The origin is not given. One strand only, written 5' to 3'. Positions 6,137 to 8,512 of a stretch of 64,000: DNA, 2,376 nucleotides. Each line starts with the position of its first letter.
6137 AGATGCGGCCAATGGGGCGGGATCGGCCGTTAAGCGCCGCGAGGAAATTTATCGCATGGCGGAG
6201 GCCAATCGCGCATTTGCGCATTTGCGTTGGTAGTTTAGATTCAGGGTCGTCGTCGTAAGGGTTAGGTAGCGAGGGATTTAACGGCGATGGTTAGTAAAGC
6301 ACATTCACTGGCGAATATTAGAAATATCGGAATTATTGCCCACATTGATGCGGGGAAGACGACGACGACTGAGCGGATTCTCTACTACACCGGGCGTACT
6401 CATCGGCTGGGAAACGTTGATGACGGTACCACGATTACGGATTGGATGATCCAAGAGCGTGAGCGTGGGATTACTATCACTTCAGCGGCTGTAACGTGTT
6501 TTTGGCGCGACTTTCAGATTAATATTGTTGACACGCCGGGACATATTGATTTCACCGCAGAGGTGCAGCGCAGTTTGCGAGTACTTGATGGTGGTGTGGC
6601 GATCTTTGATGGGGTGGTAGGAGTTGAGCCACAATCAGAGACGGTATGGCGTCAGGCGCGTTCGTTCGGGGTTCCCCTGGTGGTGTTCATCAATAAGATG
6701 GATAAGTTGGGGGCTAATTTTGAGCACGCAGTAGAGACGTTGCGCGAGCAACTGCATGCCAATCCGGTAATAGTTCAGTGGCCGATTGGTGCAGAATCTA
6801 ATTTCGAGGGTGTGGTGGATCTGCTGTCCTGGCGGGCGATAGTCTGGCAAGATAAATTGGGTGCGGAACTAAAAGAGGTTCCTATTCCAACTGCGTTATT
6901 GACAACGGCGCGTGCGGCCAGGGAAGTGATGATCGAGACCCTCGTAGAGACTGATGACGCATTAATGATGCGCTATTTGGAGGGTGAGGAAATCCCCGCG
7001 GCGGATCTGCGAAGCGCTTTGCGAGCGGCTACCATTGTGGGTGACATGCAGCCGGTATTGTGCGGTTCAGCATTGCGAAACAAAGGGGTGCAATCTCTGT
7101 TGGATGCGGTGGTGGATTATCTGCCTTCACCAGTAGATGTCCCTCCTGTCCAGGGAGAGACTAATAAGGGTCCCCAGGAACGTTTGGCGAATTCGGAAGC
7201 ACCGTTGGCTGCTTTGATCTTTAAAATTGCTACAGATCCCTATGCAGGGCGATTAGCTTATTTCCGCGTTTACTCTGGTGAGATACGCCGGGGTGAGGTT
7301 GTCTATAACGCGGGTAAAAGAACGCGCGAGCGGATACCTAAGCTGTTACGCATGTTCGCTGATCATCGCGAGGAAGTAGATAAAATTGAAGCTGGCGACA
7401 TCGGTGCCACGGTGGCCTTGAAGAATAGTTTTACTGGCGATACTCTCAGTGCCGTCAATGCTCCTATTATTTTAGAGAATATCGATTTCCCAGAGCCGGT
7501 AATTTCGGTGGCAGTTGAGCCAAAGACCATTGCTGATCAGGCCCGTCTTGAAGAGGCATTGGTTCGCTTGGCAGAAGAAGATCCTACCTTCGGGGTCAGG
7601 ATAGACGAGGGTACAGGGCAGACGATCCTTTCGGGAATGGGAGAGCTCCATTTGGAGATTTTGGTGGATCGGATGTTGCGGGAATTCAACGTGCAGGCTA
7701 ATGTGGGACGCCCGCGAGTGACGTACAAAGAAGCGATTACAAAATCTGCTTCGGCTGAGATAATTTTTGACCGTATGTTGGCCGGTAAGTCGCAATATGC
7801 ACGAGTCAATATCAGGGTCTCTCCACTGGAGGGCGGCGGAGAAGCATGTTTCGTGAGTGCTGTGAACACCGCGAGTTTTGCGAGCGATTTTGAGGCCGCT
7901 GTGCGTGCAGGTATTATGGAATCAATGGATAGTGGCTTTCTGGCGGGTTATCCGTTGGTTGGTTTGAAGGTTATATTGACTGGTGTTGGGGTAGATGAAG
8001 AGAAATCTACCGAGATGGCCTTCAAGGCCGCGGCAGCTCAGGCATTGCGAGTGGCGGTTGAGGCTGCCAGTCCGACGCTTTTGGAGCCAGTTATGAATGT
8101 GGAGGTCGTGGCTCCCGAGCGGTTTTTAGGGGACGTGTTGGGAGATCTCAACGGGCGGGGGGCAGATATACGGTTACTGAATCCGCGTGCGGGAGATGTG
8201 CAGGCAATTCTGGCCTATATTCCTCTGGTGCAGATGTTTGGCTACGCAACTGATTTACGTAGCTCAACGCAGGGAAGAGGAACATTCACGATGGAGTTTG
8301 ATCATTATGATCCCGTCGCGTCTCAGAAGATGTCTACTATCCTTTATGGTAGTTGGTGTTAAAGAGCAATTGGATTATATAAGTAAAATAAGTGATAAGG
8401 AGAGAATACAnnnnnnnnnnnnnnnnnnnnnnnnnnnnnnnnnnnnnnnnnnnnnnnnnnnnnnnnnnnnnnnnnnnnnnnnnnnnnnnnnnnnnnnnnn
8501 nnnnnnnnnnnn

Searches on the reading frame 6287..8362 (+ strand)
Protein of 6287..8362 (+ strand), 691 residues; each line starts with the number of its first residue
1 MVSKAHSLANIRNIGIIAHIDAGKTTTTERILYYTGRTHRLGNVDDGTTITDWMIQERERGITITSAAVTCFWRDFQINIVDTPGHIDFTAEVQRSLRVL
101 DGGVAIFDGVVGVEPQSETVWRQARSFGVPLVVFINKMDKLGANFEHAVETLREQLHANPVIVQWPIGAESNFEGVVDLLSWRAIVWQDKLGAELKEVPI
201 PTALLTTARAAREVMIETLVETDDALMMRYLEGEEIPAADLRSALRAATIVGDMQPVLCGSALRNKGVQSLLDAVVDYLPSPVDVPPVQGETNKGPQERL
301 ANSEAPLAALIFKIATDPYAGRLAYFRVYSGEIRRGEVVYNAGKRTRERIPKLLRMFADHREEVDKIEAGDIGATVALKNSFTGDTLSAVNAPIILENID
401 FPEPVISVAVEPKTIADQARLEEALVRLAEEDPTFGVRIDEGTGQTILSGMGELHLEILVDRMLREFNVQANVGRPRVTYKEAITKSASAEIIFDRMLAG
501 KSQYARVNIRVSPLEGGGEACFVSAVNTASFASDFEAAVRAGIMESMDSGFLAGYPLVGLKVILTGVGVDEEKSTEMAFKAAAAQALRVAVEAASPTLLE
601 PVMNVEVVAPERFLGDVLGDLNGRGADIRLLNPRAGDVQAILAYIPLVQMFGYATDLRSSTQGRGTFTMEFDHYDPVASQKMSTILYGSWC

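Call 73: search_protein_families(library=pfam, proteins=[window:6287-8362:+], max_evalue=0.00001)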
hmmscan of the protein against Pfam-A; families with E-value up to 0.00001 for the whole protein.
window:6287-8362:+ (691 aa): 7 families
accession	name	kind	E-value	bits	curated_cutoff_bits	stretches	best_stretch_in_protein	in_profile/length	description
PF00009.33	GTP_EFTU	-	3.2e-64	216.4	26.5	1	10-281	2-188/188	Elongation factor Tu GTP binding domain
PF14492.12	EFG_III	-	4.8e-31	107.1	27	1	401-474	1-74/75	Elongation Factor G, domain III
PF00679.30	EFG_C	-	7.7e-26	90.4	27.9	1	598-683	2-87/89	Elongation factor G C-terminus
PF03764.24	EFG_IV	-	3.7e-23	82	24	1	476-594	1-120/121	Elongation factor G, domain IV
PF22042.2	EF-G_D2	-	2.1e-16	60.2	27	1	307-389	2-83/84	Elongation factor G domain 2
PF03144.31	GTP_EFTU_D2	-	4.6e-14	53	30.3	1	321-387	1-72/73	Elongation factor Tu domain 2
PF16658.11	RF3_C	-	9.5e-06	25.9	40.1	0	409-489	14-94/132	Class II release factor RF3, C-terminal domain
